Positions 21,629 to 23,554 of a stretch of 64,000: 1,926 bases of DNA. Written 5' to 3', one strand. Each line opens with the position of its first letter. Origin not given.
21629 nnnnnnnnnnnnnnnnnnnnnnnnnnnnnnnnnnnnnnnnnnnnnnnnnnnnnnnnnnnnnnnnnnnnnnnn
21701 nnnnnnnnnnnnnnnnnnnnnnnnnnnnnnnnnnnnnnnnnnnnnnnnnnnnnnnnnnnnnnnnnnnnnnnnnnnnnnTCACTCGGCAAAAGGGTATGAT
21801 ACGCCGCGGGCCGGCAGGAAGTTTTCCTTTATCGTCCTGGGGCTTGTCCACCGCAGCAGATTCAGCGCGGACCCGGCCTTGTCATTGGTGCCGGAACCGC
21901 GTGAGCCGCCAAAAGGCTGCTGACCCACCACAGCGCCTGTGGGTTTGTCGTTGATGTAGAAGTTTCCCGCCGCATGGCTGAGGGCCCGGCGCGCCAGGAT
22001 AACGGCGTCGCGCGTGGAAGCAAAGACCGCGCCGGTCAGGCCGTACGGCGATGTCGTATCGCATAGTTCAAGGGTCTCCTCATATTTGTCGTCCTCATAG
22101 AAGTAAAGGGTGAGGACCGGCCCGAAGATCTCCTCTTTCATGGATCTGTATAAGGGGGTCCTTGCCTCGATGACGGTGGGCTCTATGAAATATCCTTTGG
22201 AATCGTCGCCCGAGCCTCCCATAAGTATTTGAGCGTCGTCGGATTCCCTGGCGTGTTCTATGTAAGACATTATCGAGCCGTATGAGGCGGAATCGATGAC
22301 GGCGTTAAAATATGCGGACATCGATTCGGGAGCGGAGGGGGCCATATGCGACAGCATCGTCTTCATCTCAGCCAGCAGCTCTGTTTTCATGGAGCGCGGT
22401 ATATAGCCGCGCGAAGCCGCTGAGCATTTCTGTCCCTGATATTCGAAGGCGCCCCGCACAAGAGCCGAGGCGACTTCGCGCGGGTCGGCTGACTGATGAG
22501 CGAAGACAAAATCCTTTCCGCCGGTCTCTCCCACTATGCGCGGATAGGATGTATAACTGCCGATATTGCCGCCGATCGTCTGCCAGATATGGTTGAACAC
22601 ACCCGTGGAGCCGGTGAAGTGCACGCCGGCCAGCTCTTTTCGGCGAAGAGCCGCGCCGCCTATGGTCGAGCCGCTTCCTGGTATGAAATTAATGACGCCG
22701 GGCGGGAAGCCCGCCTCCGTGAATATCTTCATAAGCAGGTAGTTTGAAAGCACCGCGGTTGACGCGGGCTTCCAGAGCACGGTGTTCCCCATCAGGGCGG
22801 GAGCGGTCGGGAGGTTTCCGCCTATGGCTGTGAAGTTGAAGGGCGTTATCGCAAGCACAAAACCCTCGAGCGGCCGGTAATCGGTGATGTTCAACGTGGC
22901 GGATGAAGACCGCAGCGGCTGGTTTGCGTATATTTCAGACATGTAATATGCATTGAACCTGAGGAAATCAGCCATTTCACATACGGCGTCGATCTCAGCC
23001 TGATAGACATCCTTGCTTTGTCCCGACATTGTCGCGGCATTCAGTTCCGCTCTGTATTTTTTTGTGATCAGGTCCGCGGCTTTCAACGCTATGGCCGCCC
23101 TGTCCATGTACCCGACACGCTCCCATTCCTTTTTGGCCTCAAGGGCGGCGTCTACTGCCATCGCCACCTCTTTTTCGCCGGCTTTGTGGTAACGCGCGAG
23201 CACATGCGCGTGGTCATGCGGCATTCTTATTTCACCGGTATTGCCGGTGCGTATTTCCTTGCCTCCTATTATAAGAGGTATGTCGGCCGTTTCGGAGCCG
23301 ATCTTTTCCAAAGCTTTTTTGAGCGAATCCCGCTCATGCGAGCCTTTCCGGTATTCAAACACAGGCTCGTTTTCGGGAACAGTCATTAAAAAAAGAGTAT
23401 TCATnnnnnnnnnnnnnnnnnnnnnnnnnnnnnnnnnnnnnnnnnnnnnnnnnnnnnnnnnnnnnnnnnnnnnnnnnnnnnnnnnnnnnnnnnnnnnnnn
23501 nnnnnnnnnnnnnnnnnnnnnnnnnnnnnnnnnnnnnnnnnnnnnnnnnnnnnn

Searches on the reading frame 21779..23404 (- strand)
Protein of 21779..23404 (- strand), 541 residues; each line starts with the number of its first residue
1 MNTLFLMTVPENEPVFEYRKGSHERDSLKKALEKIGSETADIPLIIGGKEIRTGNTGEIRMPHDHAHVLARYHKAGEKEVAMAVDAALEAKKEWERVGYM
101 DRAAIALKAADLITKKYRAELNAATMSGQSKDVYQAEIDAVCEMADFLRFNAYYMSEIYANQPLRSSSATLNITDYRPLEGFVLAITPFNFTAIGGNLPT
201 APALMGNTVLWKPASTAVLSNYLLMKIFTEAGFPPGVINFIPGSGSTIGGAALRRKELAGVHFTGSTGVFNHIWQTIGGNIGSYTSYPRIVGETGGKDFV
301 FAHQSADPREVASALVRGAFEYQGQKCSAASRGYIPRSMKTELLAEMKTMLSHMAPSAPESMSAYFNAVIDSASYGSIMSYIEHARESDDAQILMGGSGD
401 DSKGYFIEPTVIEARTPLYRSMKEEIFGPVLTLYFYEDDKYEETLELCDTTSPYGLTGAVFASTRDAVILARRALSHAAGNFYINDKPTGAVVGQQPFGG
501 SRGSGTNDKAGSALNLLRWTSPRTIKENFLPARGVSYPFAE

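Call 6: search_protein_families(library=pfam, proteins=[window:21779-23404:-])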
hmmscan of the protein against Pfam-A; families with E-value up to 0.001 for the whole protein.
window:21779-23404:- (541 aa): 1 family
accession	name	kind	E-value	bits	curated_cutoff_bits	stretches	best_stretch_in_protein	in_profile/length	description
PF00171.27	Aldedh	-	2.7e-98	330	23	1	57-521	9-457/461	Aldehyde dehydrogenase family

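Call 7: find_related_loci(query=window:21779-23404:-, collection=genome_contigs, flank=3000)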
Query window:21779-23404:- (541 aa) in genome_contigs; peptide patterns used: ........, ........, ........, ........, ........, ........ (x = any residue, [..] = any of these).
600 stretches matched a pattern (row limit reached: there are more); 600 encode a relative of the query (tblastn E <= 1e-3); the best 80 are kept; 80 distinct loci.
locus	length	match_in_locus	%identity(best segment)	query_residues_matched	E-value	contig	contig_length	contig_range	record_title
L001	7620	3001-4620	62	1-541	0e+0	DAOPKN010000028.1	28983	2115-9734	MAG TPA_asm: Thermotogota bacterium isolate AMR_MDS_3250 NODE_1720_length_28983_cov_20.280559, whole genome shotgun sequ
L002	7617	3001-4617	58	2-541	0e+0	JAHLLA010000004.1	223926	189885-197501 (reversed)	MAG: Bacteroidetes bacterium isolate MAG23 NODE_230_length_223926_cov_909.390176, whole genome shotgun sequence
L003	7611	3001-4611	60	2-539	0e+0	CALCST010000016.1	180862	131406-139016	MAG TPA_asm: uncultured Parabacteroides sp. isolate SRR6425761_bin.111_CONCOCT_v1.1_MAG genome assembly, contig: ERZ1767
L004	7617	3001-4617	58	2-541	0e+0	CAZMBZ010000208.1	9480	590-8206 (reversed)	MAG TPA_asm: uncultured Planctomycetaceae bacterium isolate binchicken_co181_571 genome assembly, contig: NODE_14704_len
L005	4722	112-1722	60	2-539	0e+0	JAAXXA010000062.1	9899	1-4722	MAG: Bacteroidetes bacterium isolate W9_Combined_metabat2_052 W9_Combined_metabat2_052_NODE_3949, whole genome shotgun s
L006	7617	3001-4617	57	2-541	0e+0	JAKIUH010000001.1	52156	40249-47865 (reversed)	MAG: Bacteroidales bacterium isolate D100SM.bin.13 NODE_285_length_52156_cov_3.122682, whole genome shotgun sequence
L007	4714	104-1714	61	2-539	0e+0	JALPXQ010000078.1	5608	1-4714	Dehalococcoidia bacterium isolate AH-958-E16 AH-958-E16_NODE_78, whole genome shotgun sequence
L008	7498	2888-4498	60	2-539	0e+0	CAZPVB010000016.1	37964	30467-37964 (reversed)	MAG TPA_asm: uncultured Bacteroidales bacterium isolate SRP252850_co1_357 genome assembly, contig: NODE_1691_length_3796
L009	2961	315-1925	59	2-539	0e+0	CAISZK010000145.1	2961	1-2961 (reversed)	MAG: uncultured Bacteroidetes bacterium isolate AlinenLipids_bin-4460 genome assembly, contig: bin-4460:145/476, whole g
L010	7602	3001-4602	60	10-541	0e+0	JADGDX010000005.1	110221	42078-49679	MAG: Desulfuromusa sp. isolate BB21 NODE_5_length_110221_cov_7.606860, whole genome shotgun sequence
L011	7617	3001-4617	59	1-539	0e+0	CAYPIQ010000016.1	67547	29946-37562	MAG TPA_asm: uncultured Spirochaetales bacterium isolate binchicken_co379_68 genome assembly, contig: NODE_244_length_67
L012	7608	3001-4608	60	4-539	0e+0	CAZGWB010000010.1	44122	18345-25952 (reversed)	MAG TPA_asm: uncultured Candidatus Cloacimonas sp. isolate SRP278314_co1_193 genome assembly, contig: NODE_1083_length_4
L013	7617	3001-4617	58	2-541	0e+0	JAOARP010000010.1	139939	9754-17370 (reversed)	MAG: Marinisporobacter sp. isolate McD1.33 contig_30447, whole genome shotgun sequence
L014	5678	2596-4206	59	2-539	0e+0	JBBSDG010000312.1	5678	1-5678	MAG: Bacteroidales bacterium isolate metawrap_la6_78 metawrap_la6_78_K_912761_L_5678_cov_21.7793, whole genome shotgun s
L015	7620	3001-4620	59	1-541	0e+0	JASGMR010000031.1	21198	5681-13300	MAG: Kosmotogales bacterium isolate DJKA126_ANT-KO_bin.29 scaffold_990, whole genome shotgun sequence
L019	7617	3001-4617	59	2-541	0e+0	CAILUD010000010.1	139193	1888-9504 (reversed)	MAG: uncultured Bacteroidetes bacterium isolate Loclat_bin-05662 genome assembly, contig: bin-05662:010/233, whole genom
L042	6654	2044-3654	57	2-539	0e+0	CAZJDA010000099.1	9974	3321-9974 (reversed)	MAG TPA_asm: uncultured Bacteroidales bacterium isolate SRP332253_co1_243 genome assembly, contig: NODE_11360_length_997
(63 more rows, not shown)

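Call 14: find_homologous_proteins(query=window:21779-23404:-, max_evalue=1e-100)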
Query window:21779-23404:- (541 aa): 8000 proteins with E <= 1e-100 among 8000 candidates; the best 120 are listed.
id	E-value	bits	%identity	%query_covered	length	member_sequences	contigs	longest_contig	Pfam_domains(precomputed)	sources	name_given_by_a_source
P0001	1.0e-236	805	64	99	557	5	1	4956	PF00171.28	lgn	-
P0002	7.1e-232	789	64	100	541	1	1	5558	PF00171.28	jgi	jgi:1-pyrroline-5-carboxylate dehydrogenase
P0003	1.8e-231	787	63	100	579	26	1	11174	PF00171.28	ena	-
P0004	3.1e-231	787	64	100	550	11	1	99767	PF00171.28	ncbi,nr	ncbi:MAG TPA: L-glutamate gamma-semialdehyde dehydrogenase [Candidatus Mcinerneyibacteriales bacteri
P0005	1.0e-230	785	63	100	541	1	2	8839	PF00171.28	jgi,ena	jgi:1-pyrroline-5-carboxylate dehydrogenase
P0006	8.5e-230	782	62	99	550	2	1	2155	PF00171.28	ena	-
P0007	1.9e-229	781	63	100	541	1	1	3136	PF00171.28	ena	-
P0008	3.3e-229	780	63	100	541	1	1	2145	PF00171.28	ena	-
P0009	3.5e-229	780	64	100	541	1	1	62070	PF00171.28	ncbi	-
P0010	4.9e-229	779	64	99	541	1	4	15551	PF00171.28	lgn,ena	-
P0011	1.9e-228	777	64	99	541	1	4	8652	PF00171.28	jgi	-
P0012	1.6e-227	774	63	100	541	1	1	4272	PF00171.28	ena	-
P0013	2.0e-227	774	63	99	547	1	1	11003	PF00171.28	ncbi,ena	-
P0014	2.3e-227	774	63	99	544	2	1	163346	PF00171.28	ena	-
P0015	2.4e-227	774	62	99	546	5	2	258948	PF00171.28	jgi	jgi:1-pyrroline-5-carboxylate dehydrogenase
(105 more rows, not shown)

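Call 35: find_encoding_contigs(protein=P0004, flank=5000, max_places=4)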
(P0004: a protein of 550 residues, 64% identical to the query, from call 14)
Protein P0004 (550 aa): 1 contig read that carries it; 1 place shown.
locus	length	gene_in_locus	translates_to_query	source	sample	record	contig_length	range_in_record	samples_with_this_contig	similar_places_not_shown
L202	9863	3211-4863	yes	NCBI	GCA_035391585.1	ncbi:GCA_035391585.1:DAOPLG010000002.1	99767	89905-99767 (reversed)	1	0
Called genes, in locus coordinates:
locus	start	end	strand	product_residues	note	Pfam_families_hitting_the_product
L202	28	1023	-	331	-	PF01966:HD, PF00293:NUDIX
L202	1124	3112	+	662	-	PF26550:Tricorn_2nd, PF00930:DPPIV_N (faint), PF07676:PD40, PF26549:Tricorn_N, PF07676:PD40 (weak), PF26549:Tricorn_N, PF05448:AXE1 (weak), PF00326:Peptidase_S9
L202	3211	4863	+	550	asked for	PF00171:Aldedh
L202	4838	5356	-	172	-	PF03703:bPH_2 (weak)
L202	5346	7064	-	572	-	PF14052:Caps_assemb_Wzi (weak)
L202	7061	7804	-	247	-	PF00132:Hexapep (weak), PF24894:Hexapep_GlmU (faint), PF25084:LbH_EIF2B (weak), PF25087:GMPPB_C (weak), PF25247:LbH_GLGC (faint), PF25087:GMPPB_C (weak), PF00132:Hexapep, PF14602:Hexapep_2 (weak)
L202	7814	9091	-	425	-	PF00512:HisKA, PF02518:HATPase_c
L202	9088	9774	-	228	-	PF00072:Response_reg, PF00486:Trans_reg_C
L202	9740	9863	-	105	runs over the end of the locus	PF05258:DciA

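Call 47: search_protein_families(library=pfam, proteins=[L019:1235-2668:-, L019:4635-6242:+, L019:632-1189:-], max_evalue=0.001)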
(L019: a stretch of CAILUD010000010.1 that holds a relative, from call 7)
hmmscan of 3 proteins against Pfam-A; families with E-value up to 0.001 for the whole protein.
L019:1235-2668:- (477 aa): 1 family
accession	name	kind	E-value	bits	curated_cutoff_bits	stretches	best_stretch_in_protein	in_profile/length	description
PF00300.27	His_Phos_1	-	9.3e-07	29.1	21.7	1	352-458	76-185/194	Histidine phosphatase superfamily (branch 1)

L019:4635-6242:+ (535 aa): 1 family
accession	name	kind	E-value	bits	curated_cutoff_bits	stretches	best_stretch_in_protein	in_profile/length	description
PF00171.27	Aldedh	-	1.5e-131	439.6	23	1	47-516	1-460/461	Aldehyde dehydrogenase family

L019:632-1189:- (185 aa): 1 family
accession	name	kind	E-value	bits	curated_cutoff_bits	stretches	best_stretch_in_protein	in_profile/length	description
PF00990.26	GGDEF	-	1.3e-18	67.7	23.8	1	35-182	2-155/161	Diguanylate cyclase, GGDEF domain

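Call 51: find_encoding_contigs(protein=P0001, flank=4000, max_places=2)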
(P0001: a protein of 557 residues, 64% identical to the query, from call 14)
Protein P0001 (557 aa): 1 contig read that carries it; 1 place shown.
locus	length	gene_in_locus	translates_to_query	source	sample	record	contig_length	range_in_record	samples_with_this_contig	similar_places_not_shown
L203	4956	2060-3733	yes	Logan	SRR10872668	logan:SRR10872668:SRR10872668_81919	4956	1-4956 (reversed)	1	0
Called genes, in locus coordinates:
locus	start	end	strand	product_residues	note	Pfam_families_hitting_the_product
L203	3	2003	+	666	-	?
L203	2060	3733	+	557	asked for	PF00171:Aldedh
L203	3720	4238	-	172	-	-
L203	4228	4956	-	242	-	?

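Call 52: find_encoding_contigs(protein=P0003, flank=4000, max_places=2)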
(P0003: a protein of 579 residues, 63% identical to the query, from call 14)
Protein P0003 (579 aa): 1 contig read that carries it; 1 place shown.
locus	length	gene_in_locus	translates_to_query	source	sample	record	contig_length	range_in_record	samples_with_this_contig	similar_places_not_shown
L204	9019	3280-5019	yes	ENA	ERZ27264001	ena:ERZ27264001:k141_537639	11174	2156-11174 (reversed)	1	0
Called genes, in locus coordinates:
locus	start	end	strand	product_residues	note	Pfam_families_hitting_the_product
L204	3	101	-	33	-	?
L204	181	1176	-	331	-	PF01966:HD, PF00293:NUDIX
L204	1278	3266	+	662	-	PF00930:DPPIV_N (faint), PF26550:Tricorn_2nd (weak), PF07676:PD40, PF26549:Tricorn_N, PF07676:PD40 (weak), PF26549:Tricorn_N, PF05448:AXE1 (faint), PF00326:Peptidase_S9, +1 more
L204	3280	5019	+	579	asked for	PF00171:Aldedh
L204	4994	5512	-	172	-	-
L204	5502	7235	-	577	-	-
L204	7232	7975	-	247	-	-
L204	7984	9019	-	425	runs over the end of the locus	PF00512:HisKA, PF02518:HATPase_c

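Call 53: find_encoding_contigs(protein=P0009, flank=4000, max_places=2)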
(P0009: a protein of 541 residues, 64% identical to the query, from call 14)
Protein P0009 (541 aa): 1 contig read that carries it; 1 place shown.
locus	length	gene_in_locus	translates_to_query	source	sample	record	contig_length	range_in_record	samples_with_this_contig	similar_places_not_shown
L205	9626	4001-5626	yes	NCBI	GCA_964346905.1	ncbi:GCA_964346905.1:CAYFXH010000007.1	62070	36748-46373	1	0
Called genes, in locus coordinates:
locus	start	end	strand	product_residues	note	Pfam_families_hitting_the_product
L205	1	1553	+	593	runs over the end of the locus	PF20423:AceK_regulatory, PF06315:AceK_kinase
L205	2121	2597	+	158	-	PF08220:HTH_DeoR (weak), PF08279:HTH_11, PF13404:HTH_AsnC-type, PF13412:HTH_24, PF01047:MarR (weak), PF01037:AsnC_trans_reg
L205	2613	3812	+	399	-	PF00202:Aminotran_3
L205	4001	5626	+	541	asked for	PF00171:Aldedh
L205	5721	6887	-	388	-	PF03435:Sacchrp_dh_NADP, PF16653:Sacchrp_dh_C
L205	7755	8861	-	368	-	PF02195:ParB_N (weak), PF01037:AsnC_trans_reg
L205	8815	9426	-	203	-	PF00149:Metallophos, PF12850:Metallophos_2 (weak)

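Call 54: find_encoding_contigs(protein=P0010, flank=4000, max_places=2)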
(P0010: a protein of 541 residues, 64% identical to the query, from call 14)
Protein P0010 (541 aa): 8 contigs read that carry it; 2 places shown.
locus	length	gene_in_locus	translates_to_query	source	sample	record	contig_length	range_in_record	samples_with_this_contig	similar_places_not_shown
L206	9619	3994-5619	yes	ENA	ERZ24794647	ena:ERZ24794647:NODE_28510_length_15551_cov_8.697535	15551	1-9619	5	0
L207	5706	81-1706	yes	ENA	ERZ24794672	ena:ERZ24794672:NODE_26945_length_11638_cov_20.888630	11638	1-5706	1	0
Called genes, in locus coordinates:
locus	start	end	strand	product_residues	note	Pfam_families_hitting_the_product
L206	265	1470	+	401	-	PF00202:Aminotran_3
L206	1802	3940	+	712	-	PF02730:AFOR_N, PF01314:AFOR_C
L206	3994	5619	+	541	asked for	PF00171:Aldedh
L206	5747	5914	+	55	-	-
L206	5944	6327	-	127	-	PF01880:Desulfoferrodox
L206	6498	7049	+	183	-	-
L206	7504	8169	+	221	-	-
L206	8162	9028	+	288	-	PF08843:AbiEii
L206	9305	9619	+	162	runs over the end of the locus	PF18765:Polbeta (weak)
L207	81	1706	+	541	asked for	PF00171:Aldedh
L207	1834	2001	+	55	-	-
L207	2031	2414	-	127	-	PF01880:Desulfoferrodox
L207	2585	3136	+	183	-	-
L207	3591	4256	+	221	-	-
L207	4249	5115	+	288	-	PF08843:AbiEii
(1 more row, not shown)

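Call 70: find_encoding_contigs(protein=P0002, flank=2500, max_places=2)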
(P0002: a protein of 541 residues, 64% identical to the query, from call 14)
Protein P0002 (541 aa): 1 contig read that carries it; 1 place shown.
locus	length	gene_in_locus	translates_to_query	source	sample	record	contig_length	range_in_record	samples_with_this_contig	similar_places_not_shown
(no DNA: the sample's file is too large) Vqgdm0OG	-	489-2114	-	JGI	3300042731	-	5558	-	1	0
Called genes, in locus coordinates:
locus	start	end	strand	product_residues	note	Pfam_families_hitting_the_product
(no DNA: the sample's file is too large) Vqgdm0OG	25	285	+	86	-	PF00202:Aminotran_3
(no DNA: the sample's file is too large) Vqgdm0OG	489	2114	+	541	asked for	PF00171:Aldedh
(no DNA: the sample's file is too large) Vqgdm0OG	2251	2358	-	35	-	-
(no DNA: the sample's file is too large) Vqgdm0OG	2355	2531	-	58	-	-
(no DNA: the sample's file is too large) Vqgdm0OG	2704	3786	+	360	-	PF01210:NAD_Gly3P_dh_N (weak), PF02317:Octopine_DH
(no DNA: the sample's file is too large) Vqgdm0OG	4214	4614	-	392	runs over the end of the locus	PF03435:Sacchrp_dh_NADP, PF16653:Sacchrp_dh_C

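Call 71: find_encoding_contigs(protein=P0005, flank=2500, max_places=2)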
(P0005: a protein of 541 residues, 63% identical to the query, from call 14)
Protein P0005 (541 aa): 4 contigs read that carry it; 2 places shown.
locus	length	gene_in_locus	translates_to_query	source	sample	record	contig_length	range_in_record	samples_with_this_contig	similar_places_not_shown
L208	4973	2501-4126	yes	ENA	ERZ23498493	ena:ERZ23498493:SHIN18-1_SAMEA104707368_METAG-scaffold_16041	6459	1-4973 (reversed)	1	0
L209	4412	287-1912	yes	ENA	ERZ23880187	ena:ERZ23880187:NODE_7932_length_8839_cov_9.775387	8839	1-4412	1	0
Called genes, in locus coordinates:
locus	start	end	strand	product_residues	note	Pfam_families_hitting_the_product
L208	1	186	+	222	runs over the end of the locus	PF00528:BPD_transp_1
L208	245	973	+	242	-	PF02463:SMC_N (weak), PF00005:ABC_tran, PF13304:AAA_21 (faint)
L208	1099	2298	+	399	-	PF00202:Aminotran_3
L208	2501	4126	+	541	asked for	PF00171:Aldedh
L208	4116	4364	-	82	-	PF16653:Sacchrp_dh_C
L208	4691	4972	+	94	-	?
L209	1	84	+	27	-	?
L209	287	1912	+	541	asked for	PF00171:Aldedh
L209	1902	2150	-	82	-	PF16653:Sacchrp_dh_C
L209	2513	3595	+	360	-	PF01210:NAD_Gly3P_dh_N (weak), PF02317:Octopine_DH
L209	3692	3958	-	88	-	PF01797:Y1_Tnp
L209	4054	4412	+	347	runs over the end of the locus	PF12838:Fer4_7 (faint), PF14697:Fer4_21 (faint), PF00037:Fer4 (faint), PF12797:Fer4_2 (faint), PF13237:Fer4_10 (faint), PF17179:Fer4_22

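Call 72: find_encoding_contigs(protein=P0006, flank=2500, max_places=2)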
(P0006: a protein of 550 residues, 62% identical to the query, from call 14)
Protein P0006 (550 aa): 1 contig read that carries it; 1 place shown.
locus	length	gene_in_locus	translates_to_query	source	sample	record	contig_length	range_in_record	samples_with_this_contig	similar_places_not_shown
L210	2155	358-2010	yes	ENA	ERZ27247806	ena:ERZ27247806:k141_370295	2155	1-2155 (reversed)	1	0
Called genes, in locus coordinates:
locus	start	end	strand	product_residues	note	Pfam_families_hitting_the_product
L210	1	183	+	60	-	?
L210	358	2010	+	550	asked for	PF00171:Aldedh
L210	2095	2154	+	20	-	?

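Call 73: find_encoding_contigs(protein=P0013, flank=2500, max_places=2)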
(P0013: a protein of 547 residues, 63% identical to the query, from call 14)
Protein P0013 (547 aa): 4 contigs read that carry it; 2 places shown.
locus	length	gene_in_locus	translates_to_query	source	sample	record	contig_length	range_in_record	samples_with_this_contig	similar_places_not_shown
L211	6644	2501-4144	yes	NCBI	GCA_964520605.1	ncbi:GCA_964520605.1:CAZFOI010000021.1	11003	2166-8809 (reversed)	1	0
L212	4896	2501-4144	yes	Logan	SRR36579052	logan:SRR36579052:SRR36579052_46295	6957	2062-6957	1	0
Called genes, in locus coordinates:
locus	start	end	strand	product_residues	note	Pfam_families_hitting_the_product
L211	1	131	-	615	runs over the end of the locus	PF01558:POR, PF01855:POR_N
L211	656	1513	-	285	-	PF09603:Fib_succ_major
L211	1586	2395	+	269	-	PF00902:TatC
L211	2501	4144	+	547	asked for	PF00171:Aldedh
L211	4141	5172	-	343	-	PF00710:Asparaginase, PF17763:Asparaginase_C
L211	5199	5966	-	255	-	PF01026:TatD_DNase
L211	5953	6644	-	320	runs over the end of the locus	PF01370:Epimerase, PF04321:RmlD_sub_bind, PF16363:GDP_Man_Dehyd, PF07993:NAD_binding_4 (weak)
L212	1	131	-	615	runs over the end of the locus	PF01558:POR, PF01855:POR_N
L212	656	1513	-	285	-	PF09603:Fib_succ_major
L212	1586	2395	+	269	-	PF00902:TatC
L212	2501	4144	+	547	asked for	PF00171:Aldedh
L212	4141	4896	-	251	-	?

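Call 79: search_protein_families(library=ncbifam, proteins=[window:21779-23404:-, L019:4635-6242:+, L042:1554-1931:+], max_evalue=0.00001)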
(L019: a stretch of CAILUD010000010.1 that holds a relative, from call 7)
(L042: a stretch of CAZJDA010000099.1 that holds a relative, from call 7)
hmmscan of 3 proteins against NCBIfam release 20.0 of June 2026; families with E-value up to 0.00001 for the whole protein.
window:21779-23404:- (541 aa): 38 families (the best 25 are shown)
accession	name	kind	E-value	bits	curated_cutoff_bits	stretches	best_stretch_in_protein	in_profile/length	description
TIGR01236.1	D1pyr5carbox1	equivalog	1.7e-232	772.8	613.6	1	12-539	2-531/533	L-glutamate gamma-semialdehyde dehydrogenase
NF002852.0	PRK03137.1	subfamily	5.6e-111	371.8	648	1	11-529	6-514/514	L-glutamate gamma-semialdehyde dehydrogenase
TIGR01237.1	D1pyr5carbox2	equivalog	5.4e-95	319.1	659.65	1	12-529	3-511/511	L-glutamate gamma-semialdehyde dehydrogenase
NF008869.0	PRK11904.1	equivalog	6.1e-78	262.7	747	1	23-529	535-1028/1042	bifunctional proline dehydrogenase/L-glutamate gamma-semialdehyde dehydrogenase PutA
TIGR01238.1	D1pyr5carbox3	equivalog_domain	2.1e-67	227.8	485.2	1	23-521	19-497/500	L-glutamate gamma-semialdehyde dehydrogenase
NF008772.0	PRK11809.1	equivalog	5.5e-66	223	1750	1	28-523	633-1110/1318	trifunctional transcriptional regulator/proline dehydrogenase/L-glutamate gamma-semialdehyde dehydrogenase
NF042993.1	AlphKGSA_gudD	equivalog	4.4e-59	200.5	770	1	52-509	16-462/481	alpha-ketoglutaric semialdehyde dehydrogenase GucD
NF052305.1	DioxValDhHalo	equivalog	7.2e-57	193.4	750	1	50-508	15-461/483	2,5-dioxovalerate dehydrogenase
NF010000.0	PRK13473.1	subfamily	5.7e-56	190.1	615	1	46-507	7-453/475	aminobutyraldehyde dehydrogenase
NF006916.0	PRK09407.1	equivalog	2.3e-54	184.9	521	1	52-527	31-492/526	succinic semialdehyde dehydrogenase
TIGR02299.1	HpaE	equivalog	2.9e-53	181.2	638.35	1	54-511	15-461/488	5-carboxymethyl-2-hydroxymuconate semialdehyde dehydrogenase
NF009725.0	PRK13252.1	equivalog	6.6e-53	179.8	593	1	54-512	21-465/488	betaine-aldehyde dehydrogenase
NF040792.1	glyc_ald_dh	equivalog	9.4e-53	179.8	760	1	66-488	26-437/488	D-glyceraldehyde dehydrogenase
TIGR01804.1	BADH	equivalog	1.2e-52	179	668.6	1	58-511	16-456/467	betaine-aldehyde dehydrogenase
NF045735.1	PaDhStyDPseudo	equivalog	2.4e-51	174.9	850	1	46-513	7-468/483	phenylacetaldehyde dehydrogenase StyD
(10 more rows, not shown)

L019:4635-6242:+ (535 aa): 45 families (the best 25 are shown)
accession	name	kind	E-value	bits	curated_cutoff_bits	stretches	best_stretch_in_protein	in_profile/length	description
NF050084.1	pip_6_carb_DH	equivalog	4e-234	777.8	730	1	58-533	2-474/475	L-piperidine-6-carboxylate dehydrogenase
NF042993.1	AlphKGSA_gudD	equivalog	1.7e-99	333.7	770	1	47-515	12-476/481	alpha-ketoglutaric semialdehyde dehydrogenase GucD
NF052305.1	DioxValDhHalo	equivalog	9.6e-93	311.7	750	1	47-521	13-483/483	2,5-dioxovalerate dehydrogenase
NF040648.1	lactal_redase_Meth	equivalog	2e-84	284.3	650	1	58-502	16-445/463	lactaldehyde dehydrogenase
TIGR01804.1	BADH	equivalog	2.2e-84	283.6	668.6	1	49-511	9-463/467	betaine-aldehyde dehydrogenase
TIGR02299.1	HpaE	equivalog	9.2e-84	281.7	638.35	1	44-520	7-477/488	5-carboxymethyl-2-hydroxymuconate semialdehyde dehydrogenase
NF009725.0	PRK13252.1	equivalog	3.6e-82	276.3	593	1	43-520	12-480/488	betaine-aldehyde dehydrogenase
TIGR01780.1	SSADH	subfamily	1.8e-77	261.2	646.35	1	59-512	3-445/448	succinate-semialdehyde dehydrogenase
NF002852.0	PRK03137.1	subfamily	2.8e-77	260.7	648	1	57-514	54-507/514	L-glutamate gamma-semialdehyde dehydrogenase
NF007497.0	PRK10090.1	equivalog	1.7e-76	257.9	500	1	59-513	28-471/480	aldehyde dehydrogenase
NF010000.0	PRK13473.1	subfamily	4.2e-75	253.2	615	1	48-511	12-464/475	aminobutyraldehyde dehydrogenase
NF040792.1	glyc_ald_dh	equivalog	4.6e-73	246.8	760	1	47-460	9-417/488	D-glyceraldehyde dehydrogenase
NF006916.0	PRK09407.1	equivalog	3.6e-72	243.7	521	1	51-520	32-493/526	succinic semialdehyde dehydrogenase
TIGR01237.1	D1pyr5carbox2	equivalog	1.7e-70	238.3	659.65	1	59-517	52-507/511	L-glutamate gamma-semialdehyde dehydrogenase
NF040869.1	G3PDH_Arch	equivalog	4.3e-69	233.5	780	1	51-521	31-493/502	NADP-dependent glyceraldehyde-3-phosphate dehydrogenase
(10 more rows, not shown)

L042:1554-1931:+ (125 aa): 3 families
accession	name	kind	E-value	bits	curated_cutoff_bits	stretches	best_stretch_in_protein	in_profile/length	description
TIGR00637.1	ModE_repress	subfamily_domain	7e-21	74.2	98.5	1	26-114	3-91/100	ModE molybdate transport repressor domain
NF007957.0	PRK10676.1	equivalog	5.7e-10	38.8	369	1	24-111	15-103/263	molybdenum-dependent transcriptional regulator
NF045990.1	TransRegCbbRRhodb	equivalog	8.2e-07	28.4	450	1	32-112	13-90/304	LysR family regulator CbbR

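Call 84: search_protein_families(library=pfam, proteins=[L202:4838-5356:-], max_evalue=0.01)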
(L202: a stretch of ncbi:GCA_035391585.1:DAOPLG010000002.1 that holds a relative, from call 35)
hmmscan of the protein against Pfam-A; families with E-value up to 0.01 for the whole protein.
L202:4838-5356:- (172 aa): 1 family
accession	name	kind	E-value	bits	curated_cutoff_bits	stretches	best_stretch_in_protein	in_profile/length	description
PF03703.20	bPH_2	-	2.2e-06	28.2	22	1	97-152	11-67/78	Bacterial PH domain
